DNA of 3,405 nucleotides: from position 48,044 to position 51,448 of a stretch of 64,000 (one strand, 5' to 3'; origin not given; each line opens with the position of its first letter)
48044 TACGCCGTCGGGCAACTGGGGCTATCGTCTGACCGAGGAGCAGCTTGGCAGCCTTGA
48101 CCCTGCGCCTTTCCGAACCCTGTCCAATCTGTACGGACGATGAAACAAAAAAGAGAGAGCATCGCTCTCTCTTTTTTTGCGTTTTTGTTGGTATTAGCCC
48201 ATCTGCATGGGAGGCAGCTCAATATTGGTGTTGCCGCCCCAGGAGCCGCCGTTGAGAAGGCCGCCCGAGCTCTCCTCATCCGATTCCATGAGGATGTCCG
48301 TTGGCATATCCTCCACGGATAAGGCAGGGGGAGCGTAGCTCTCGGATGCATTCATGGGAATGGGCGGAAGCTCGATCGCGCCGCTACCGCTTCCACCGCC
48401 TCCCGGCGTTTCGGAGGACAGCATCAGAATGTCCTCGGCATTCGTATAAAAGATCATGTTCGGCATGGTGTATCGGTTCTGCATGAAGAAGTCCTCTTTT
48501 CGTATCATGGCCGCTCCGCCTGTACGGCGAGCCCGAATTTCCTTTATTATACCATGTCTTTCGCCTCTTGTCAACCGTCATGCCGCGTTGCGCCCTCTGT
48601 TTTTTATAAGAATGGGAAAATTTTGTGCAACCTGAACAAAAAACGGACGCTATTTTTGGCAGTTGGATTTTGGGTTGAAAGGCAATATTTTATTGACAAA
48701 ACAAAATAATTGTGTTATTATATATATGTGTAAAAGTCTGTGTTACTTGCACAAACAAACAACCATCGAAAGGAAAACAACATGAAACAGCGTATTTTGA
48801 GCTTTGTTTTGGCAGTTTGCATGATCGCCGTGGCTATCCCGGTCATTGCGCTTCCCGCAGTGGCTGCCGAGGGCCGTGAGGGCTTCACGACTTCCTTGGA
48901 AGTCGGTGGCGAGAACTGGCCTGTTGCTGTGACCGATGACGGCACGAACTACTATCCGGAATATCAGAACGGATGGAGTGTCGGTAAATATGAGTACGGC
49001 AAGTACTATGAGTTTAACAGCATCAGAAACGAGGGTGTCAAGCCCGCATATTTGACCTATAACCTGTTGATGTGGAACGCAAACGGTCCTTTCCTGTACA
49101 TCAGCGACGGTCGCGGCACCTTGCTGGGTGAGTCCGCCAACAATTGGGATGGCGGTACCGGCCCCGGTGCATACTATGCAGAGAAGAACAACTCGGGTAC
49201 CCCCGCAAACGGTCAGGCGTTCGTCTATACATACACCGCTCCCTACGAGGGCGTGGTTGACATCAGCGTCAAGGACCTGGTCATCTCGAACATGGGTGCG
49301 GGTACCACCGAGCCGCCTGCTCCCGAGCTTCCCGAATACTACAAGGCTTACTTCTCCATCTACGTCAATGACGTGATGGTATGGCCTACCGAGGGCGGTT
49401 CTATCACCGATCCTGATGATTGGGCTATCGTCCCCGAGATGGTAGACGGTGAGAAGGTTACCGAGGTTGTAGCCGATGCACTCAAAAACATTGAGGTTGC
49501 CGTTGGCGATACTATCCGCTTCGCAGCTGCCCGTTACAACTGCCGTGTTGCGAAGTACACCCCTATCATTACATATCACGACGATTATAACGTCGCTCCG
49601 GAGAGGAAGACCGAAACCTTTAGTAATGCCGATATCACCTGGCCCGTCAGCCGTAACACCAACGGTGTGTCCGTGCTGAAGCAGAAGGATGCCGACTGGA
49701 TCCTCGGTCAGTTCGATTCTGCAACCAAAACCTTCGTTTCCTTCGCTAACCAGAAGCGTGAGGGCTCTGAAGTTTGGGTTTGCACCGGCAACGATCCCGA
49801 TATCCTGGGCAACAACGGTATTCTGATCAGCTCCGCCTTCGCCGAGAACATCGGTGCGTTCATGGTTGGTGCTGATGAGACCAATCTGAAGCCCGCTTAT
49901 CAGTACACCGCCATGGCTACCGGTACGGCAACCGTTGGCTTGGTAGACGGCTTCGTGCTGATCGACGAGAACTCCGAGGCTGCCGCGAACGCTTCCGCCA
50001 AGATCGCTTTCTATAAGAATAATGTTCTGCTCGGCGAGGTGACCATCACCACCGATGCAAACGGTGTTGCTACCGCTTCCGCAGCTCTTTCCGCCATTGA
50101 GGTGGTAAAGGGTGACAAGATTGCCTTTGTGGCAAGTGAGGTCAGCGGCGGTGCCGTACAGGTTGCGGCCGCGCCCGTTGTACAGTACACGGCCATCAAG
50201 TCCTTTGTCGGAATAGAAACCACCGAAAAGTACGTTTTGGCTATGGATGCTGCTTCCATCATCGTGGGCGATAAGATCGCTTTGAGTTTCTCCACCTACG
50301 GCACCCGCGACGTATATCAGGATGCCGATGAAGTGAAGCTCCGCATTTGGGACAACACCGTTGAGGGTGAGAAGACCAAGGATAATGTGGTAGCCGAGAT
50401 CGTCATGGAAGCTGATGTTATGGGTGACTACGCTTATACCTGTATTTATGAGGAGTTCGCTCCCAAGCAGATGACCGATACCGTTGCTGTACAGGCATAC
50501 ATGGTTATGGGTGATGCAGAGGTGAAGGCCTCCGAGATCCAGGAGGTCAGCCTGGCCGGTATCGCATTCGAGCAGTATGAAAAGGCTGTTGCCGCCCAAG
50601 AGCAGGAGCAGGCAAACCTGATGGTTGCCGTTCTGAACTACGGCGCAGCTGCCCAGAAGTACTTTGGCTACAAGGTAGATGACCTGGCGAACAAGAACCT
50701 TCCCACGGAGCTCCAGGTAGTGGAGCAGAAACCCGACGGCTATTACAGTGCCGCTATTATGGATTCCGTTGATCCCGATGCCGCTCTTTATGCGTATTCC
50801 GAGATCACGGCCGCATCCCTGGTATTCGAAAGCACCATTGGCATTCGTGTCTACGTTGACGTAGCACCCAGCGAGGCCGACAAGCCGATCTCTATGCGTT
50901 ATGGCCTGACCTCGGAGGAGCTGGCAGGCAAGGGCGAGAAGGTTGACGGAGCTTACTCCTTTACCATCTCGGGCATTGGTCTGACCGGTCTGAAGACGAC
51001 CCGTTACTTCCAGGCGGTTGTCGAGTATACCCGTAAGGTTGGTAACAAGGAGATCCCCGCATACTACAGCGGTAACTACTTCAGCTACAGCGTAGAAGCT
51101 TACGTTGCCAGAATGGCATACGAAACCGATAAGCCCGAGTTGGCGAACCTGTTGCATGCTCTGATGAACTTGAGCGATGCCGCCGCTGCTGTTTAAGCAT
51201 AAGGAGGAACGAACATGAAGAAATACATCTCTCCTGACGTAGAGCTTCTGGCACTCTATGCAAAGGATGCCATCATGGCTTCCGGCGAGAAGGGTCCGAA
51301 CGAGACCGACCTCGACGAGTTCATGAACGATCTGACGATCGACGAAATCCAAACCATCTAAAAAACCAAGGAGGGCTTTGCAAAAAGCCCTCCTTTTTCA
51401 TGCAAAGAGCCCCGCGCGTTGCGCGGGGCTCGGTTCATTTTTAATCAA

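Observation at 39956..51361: Leader-like conserved N-terminus shared by four small acidic ORFs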

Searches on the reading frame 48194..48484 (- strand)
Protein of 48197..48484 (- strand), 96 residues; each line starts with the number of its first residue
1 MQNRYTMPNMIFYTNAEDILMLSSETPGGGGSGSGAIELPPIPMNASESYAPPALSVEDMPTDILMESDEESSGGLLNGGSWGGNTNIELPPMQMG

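Call 5: search_protein_families(library=pfam, proteins=[window:48197-48484:-], max_evalue=1)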
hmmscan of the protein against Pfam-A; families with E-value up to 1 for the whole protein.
seq(96 aa): 0 families

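Call 6: search_protein_families(library=ncbifam, proteins=[window:48197-48484:-], max_evalue=1)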
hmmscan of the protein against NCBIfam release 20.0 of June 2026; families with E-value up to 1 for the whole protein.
seq(96 aa): 0 families

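Call 101: predict_structure(alignment_id=A9)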
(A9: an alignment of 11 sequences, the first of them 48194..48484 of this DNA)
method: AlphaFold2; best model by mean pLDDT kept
length: 96 residues; sequences in the alignment: 11
mean_pLDDT: 58.0   pTM: 0.12
mean pLDDT of the five models: 58.0, 55.0, 54.0, 53.4, 50.1
residues with pLDDT >= 90: 0; 70-90: 8; 50-70: 71; < 50: 17
segments of 3 or more residues with pLDDT < 50: 27-31, 74-77
pLDDT, mean of each block of 10 residues (from residue 1): 60 55 50 60 66 65 56 48 59 64
secondary structure: DSSP gave nothing for this model
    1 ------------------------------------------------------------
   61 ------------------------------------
elements in order:
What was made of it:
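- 48194..48484 (-): s4: 96-aa peptide made of two tandem modules (module 1 at 48338-48484, module 2 at 48194-48337). Each module is YxxPxh…D-h-L-M-x-S, then a Gly-rich stretch, then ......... AF2 predicts disorder (call 101).
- AF2 predicts s4 as disordered (pLDDT 58, pTM 0.12; call 101), as expected for a precursor peptide.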

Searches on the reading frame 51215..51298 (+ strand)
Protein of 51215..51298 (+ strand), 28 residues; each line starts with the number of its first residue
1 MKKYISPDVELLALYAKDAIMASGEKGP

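Call 72: search_solved_structures(query=A4, max_evalue=10, show_alignments=5)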
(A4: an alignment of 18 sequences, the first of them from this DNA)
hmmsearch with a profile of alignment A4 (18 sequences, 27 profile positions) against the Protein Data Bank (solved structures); distinct sequences matched with E-value up to 10: 0.
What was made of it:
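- On Any curated protein family: There is no PDB sequence hit (call 72).
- Tried and rejected: A sequence search with the head profile gave no hit (call 72).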
